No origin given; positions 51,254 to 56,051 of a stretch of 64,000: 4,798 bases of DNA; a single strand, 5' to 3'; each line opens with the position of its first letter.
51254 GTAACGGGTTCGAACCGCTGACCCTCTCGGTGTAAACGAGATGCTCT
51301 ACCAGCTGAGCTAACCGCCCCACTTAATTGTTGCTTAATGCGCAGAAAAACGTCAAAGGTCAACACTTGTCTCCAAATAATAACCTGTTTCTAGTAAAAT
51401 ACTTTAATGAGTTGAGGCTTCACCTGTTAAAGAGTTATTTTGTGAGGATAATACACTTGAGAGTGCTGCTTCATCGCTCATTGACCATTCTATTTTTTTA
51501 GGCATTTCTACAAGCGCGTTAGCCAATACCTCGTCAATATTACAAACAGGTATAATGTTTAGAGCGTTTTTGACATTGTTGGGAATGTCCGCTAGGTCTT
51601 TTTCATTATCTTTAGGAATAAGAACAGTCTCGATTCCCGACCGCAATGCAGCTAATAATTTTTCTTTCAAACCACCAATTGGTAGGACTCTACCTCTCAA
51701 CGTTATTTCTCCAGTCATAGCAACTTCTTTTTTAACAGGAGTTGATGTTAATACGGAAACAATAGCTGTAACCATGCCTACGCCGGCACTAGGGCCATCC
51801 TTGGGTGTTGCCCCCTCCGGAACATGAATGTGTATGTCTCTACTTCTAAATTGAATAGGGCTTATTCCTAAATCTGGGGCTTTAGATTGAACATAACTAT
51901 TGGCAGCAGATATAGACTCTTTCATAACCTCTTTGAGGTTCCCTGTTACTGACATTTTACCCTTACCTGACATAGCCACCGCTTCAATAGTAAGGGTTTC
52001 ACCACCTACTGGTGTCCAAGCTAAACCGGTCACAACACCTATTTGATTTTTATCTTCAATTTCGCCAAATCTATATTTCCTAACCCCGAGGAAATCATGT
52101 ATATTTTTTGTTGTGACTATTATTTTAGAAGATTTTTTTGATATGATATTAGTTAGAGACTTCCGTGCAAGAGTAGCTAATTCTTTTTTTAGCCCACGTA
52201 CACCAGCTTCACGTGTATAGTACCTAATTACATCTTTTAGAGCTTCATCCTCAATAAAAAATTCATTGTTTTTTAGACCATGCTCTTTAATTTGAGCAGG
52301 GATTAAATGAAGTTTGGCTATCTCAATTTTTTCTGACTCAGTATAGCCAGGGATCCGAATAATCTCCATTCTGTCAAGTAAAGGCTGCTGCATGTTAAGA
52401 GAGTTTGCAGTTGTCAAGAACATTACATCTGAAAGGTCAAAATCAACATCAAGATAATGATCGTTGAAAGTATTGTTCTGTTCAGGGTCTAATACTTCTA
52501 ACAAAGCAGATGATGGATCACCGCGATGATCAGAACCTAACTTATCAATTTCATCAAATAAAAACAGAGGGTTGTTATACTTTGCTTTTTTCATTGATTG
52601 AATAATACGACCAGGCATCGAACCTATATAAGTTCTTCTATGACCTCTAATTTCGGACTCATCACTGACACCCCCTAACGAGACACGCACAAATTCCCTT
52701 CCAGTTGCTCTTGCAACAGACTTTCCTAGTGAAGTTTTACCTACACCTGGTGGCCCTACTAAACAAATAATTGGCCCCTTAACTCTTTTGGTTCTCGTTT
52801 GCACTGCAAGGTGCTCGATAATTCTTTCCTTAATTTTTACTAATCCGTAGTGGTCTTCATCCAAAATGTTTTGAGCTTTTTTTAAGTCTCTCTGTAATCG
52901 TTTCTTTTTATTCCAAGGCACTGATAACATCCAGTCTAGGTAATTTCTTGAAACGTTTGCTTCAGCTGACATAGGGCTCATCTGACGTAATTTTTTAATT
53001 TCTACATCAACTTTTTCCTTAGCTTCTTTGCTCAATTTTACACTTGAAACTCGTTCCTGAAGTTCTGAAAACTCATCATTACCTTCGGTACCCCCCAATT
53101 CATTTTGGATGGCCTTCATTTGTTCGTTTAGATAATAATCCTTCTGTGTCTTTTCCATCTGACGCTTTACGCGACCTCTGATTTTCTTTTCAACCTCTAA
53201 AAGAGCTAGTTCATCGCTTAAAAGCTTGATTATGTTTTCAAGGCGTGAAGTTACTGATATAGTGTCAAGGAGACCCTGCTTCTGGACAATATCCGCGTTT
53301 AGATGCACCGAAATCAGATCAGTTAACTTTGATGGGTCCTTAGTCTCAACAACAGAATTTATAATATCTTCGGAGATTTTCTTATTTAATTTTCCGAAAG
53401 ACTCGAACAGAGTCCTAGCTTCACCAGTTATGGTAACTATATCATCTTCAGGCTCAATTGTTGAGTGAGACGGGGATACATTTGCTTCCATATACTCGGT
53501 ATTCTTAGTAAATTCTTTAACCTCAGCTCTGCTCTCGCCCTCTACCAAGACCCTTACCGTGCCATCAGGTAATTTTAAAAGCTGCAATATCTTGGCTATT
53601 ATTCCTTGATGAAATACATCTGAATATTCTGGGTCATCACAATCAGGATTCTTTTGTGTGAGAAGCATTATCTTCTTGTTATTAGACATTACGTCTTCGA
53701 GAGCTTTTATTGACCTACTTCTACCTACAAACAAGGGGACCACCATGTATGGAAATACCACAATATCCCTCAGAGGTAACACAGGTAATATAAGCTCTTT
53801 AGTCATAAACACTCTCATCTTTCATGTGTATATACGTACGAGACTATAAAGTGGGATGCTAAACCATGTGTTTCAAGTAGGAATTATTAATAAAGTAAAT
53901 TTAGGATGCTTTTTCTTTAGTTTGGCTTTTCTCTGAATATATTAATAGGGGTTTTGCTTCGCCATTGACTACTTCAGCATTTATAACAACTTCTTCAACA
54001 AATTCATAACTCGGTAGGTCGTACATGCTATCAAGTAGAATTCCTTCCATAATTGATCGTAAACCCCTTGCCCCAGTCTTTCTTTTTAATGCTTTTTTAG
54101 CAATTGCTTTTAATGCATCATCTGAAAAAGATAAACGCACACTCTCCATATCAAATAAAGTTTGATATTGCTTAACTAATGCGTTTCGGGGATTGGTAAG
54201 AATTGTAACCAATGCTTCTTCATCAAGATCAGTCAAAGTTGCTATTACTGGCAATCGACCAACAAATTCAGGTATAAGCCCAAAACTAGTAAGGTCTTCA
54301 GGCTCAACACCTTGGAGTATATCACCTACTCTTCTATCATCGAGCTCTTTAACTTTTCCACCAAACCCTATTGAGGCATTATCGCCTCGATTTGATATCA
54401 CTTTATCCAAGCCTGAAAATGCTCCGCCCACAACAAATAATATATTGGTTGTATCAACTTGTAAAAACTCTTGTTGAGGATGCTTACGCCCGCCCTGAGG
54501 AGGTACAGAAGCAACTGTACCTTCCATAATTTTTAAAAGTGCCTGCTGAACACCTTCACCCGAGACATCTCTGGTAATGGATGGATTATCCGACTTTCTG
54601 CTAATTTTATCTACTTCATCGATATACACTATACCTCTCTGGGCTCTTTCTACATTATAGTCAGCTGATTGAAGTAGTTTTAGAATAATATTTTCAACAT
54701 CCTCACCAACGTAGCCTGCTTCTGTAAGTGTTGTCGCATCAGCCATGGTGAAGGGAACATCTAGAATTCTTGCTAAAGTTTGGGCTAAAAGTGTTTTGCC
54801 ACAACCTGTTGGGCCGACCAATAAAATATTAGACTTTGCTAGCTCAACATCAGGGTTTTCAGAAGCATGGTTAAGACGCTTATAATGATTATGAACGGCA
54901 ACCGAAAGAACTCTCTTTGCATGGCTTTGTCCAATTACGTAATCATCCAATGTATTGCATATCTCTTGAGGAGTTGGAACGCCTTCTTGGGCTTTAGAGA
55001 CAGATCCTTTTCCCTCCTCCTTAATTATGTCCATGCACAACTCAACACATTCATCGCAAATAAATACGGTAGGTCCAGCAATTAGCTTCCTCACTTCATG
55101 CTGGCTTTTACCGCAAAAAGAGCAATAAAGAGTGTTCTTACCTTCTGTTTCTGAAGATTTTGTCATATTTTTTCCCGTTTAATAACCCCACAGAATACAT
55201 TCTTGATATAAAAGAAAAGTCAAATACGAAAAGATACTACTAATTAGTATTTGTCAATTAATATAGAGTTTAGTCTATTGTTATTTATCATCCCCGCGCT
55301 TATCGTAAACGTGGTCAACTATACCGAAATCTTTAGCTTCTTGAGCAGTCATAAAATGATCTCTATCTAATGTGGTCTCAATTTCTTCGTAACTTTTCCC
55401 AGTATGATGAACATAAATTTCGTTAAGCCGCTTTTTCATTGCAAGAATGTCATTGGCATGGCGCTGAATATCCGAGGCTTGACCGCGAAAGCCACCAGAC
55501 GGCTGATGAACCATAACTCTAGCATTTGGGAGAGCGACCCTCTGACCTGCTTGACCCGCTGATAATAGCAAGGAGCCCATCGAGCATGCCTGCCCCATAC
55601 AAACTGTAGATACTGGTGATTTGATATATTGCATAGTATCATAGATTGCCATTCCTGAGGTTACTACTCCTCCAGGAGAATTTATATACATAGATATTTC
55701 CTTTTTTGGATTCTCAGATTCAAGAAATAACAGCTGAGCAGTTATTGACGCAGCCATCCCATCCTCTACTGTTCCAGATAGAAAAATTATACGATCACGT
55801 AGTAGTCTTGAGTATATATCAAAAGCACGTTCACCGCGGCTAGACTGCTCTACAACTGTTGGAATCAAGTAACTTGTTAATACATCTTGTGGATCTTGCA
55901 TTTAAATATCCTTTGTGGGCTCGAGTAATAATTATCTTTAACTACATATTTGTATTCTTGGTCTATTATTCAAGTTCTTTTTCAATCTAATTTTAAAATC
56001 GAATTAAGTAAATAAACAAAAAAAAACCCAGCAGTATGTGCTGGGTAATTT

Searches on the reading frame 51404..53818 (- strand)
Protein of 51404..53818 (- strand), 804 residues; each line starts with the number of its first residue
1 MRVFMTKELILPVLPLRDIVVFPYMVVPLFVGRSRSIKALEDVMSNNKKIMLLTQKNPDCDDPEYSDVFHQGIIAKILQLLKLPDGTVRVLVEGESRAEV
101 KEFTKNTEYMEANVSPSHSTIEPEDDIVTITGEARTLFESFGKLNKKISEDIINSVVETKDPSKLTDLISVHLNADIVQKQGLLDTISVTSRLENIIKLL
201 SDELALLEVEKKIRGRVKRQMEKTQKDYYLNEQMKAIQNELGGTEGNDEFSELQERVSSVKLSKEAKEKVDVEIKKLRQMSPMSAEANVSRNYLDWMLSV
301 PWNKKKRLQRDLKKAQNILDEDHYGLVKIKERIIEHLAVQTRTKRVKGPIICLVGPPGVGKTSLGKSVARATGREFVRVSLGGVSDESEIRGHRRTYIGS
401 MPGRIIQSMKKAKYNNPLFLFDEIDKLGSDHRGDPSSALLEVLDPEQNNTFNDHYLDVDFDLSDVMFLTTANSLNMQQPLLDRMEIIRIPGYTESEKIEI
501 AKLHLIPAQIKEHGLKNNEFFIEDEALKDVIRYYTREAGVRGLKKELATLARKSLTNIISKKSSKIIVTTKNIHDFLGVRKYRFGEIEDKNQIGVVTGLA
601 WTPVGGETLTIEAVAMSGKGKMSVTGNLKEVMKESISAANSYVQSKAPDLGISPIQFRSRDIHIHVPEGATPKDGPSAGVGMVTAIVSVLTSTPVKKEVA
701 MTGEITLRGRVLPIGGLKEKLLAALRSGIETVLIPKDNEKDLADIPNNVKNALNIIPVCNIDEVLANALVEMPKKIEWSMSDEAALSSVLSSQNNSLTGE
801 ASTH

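Call 54: search_protein_families(library=pfam, proteins=[window:51404-53818:-])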
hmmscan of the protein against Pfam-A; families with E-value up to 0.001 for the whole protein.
window:51404-53818:- (804 aa): 8 families
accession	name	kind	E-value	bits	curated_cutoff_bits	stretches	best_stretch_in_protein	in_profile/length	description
PF05362.19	Lon_C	-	3.1e-94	314.8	21.1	1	568-770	2-204/205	Lon protease (S16) C-terminal proteolytic domain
PF02190.22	LON_substr_bdg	-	2.2e-47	162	28.7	1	11-201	2-199/200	ATP-dependent protease La (LON) substrate-binding domain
PF00004.35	AAA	-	4.8e-23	82.5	21.2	1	351-487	1-126/131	ATPase family associated with various cellular activities (AAA)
PF22667.2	Lon_lid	-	5.5e-20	71.2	27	1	511-565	1-55/57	Lon protease AAA+ ATPase lid domain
PF13541.12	ChlI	-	2.7e-08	34.2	27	1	612-738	2-121/121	Subunit ChlI of Mg-chelatase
PF07728.20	AAA_5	-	6.4e-08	33.1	22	1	351-484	2-139/139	AAA domain (dynein-related subfamily)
PF13191.12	AAA_16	-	0.00015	22.8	32.6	1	335-379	10-55/167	AAA ATPase domain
PF13401.12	AAA_22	-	0.00079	20.2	27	0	349-427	6-96/130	AAA domain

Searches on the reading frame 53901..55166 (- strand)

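Call 54: search_protein_families(library=pfam, proteins=[window:53901-55166:-])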
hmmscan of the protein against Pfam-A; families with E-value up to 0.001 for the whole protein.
window:53901-55166:- (421 aa): 11 families
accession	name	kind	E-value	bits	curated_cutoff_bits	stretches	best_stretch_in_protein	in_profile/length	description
PF07724.20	AAA_2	-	1e-32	113.9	27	1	111-308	3-166/166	AAA domain (Cdc48 subfamily)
PF06689.19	zf-C4_ClpX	-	2.9e-20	72.3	27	1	14-50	2-39/39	ClpX C4-type zinc finger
PF00004.35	AAA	-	1.2e-16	61.8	21.2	1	114-240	1-108/131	ATPase family associated with various cellular activities (AAA)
PF10431.15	ClpB_D2-small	-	5.8e-12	45.9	21.9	1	314-386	1-69/81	C-terminal, D2-small domain, of ClpB protein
PF01078.27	Mg_chelatase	-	9.3e-07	28.9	20.3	1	111-144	22-54/207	Magnesium chelatase, subunit ChlI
PF07728.20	AAA_5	-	1.1e-06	29.1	22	1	113-190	1-80/139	AAA domain (dynein-related subfamily)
PF05496.18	RuvB_N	-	4.5e-06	26.9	27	1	72-191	5-99/159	Holliday junction DNA helicase RuvB P-loop domain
PF13401.12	AAA_22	-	3.3e-05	24.6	27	1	111-189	5-97/130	AAA domain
PF00493.29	MCM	-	6.6e-05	22.6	23.3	1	67-192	16-137/224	MCM P-loop domain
PF00158.32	Sigma54_activat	-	0.0008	19.6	20.2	0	107-132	18-43/168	Sigma-54 interaction domain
PF13173.12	AAA_14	-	0.0009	19.7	27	0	113-190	4-76/129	AAA domain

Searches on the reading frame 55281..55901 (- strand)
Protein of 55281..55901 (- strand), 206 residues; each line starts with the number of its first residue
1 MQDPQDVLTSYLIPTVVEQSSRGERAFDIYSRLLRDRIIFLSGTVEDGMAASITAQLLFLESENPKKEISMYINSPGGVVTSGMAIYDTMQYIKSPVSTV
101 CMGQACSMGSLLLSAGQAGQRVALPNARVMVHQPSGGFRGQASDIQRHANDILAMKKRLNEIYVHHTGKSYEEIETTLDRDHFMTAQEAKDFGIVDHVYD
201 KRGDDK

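Call 54: search_protein_families(library=pfam, proteins=[window:55281-55901:-])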
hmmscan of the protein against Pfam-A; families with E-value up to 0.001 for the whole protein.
window:55281-55901:- (206 aa): 2 families
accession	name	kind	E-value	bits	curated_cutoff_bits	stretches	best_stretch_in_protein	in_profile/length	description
PF00574.28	CLP_protease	-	2.1e-84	282.4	20.2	1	22-201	2-181/182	Clp protease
PF25145.1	NfeD1b_N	-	0.00085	19.4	40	0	38-112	4-77/189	NfeD1b, N-terminal domain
